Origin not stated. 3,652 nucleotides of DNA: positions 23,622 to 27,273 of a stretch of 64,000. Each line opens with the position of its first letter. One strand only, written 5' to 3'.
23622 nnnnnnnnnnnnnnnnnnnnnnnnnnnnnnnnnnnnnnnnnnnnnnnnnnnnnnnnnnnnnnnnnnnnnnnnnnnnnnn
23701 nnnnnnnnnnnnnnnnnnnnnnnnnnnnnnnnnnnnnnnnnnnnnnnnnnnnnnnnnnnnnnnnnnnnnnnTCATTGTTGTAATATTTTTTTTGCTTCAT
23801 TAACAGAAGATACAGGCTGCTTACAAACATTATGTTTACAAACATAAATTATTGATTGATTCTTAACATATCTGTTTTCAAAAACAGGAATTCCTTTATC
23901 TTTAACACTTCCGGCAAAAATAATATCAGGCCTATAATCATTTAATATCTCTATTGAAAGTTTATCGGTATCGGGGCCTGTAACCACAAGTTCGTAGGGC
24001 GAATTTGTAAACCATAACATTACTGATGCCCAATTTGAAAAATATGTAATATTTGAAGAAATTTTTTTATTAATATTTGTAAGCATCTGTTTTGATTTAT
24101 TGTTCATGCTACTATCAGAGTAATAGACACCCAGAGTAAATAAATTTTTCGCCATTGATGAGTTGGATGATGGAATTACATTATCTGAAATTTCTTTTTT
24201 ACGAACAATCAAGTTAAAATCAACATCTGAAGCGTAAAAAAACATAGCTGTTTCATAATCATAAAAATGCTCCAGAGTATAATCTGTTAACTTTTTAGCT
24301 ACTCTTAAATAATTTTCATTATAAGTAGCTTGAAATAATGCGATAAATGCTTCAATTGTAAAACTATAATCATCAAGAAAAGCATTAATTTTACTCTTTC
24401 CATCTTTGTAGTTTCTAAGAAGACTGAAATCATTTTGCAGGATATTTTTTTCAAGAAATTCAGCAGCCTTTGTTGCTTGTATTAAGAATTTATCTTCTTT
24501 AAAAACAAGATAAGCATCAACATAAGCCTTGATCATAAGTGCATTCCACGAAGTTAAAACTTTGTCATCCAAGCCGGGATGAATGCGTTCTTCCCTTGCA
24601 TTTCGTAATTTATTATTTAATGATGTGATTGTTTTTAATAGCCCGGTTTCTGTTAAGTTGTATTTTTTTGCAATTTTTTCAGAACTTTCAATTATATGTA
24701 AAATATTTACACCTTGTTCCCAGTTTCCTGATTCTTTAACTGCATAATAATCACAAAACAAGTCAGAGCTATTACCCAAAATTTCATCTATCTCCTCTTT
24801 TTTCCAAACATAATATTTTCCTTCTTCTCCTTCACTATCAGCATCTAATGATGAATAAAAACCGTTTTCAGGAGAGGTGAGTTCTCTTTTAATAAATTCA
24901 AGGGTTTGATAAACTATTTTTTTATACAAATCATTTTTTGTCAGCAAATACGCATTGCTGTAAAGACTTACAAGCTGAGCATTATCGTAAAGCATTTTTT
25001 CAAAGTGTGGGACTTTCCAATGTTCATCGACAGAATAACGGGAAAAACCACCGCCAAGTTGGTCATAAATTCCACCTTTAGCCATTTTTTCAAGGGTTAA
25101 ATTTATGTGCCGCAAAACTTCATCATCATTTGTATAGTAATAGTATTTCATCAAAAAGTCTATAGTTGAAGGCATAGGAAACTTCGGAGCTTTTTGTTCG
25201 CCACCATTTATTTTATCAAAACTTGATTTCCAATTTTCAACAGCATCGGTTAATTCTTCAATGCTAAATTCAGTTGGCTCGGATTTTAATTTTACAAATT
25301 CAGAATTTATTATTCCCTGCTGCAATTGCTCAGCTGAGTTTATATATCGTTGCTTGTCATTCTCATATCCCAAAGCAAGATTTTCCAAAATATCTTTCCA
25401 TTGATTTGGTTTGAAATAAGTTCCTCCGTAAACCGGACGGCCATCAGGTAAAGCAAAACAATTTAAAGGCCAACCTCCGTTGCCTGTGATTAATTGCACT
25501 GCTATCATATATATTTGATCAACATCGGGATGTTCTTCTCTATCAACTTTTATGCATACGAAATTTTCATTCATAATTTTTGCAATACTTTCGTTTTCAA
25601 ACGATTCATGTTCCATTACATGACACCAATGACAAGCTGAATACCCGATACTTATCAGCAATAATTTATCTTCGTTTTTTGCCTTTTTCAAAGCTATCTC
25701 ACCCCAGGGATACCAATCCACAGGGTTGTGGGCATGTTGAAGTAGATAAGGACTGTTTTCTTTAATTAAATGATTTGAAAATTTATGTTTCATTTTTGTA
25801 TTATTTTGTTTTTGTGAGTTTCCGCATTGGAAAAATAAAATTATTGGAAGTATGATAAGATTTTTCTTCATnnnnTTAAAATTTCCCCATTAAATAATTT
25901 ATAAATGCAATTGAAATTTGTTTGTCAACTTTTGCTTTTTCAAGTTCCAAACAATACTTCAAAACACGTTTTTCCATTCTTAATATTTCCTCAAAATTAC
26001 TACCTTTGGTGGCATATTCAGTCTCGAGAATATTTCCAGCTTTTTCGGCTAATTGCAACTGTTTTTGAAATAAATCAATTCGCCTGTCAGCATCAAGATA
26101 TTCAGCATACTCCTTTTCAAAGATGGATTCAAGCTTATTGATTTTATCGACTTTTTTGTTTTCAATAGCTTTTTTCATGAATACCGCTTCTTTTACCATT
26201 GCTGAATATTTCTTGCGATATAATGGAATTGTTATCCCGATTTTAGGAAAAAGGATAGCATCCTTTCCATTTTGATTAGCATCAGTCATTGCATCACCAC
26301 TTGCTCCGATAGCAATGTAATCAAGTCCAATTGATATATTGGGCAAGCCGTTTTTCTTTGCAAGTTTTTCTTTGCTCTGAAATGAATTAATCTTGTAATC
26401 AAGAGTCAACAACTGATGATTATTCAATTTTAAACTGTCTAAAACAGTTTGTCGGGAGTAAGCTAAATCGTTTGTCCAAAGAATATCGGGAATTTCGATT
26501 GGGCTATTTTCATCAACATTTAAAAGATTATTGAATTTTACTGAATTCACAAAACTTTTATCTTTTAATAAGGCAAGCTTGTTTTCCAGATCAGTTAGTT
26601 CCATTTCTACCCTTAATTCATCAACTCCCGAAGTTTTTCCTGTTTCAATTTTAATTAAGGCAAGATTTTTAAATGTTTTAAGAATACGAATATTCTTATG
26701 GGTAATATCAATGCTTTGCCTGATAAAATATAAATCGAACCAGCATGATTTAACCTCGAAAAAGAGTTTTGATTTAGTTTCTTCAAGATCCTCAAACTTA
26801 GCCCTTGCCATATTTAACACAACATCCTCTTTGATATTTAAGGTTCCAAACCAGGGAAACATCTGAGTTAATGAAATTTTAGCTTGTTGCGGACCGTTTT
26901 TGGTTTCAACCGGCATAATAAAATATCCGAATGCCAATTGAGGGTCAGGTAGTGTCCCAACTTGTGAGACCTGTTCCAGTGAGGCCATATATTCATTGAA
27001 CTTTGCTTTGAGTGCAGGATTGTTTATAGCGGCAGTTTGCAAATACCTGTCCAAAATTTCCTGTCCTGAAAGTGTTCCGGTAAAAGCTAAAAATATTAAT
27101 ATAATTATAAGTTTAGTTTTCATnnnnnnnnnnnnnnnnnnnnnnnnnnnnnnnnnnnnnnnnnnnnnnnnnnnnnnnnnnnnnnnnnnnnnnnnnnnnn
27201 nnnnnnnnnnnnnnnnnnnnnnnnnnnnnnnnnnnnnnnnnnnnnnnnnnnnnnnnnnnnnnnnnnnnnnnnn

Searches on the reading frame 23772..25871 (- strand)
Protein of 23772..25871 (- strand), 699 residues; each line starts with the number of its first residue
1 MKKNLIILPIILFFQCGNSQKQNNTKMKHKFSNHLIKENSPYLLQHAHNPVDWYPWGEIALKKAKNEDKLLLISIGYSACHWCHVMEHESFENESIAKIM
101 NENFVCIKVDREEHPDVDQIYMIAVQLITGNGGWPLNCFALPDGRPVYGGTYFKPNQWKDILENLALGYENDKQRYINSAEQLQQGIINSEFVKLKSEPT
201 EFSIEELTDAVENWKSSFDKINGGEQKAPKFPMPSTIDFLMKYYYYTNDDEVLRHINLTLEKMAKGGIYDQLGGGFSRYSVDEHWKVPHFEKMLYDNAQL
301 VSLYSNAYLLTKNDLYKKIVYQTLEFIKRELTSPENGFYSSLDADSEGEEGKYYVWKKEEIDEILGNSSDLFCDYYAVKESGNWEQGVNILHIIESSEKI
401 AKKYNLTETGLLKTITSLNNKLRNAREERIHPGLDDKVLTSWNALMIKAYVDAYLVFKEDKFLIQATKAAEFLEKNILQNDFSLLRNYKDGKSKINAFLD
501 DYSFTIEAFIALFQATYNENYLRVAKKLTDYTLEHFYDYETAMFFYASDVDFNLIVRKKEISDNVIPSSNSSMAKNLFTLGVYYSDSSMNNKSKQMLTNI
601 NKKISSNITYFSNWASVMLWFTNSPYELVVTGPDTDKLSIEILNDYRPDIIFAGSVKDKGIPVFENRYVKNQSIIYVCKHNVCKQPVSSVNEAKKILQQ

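Call 66: search_protein_families(library=pfam, proteins=[window:23772-25871:-], max_evalue=0.00001)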
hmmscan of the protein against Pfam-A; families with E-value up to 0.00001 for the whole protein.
window:23772-25871:- (699 aa): 2 families
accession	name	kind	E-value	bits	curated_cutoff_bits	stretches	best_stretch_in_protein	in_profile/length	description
PF03190.21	Thioredox_DsbH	-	9.7e-67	224.4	27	1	33-185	2-160/163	Protein of unknown function, DUF255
PF13899.12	Thioredoxin_7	-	8.7e-09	35.8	27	1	52-114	1-63/83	Thioredoxin-like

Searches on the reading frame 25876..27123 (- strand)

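Call 66: search_protein_families(library=pfam, proteins=[window:25876-27123:-], max_evalue=0.00001)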
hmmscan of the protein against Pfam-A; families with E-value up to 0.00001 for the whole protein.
window:25876-27123:- (415 aa): 1 family
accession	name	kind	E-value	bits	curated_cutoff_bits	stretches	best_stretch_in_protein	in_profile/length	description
PF02321.23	OEP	-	8.9e-37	127.1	22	2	226-413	3-187/187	Outer membrane efflux protein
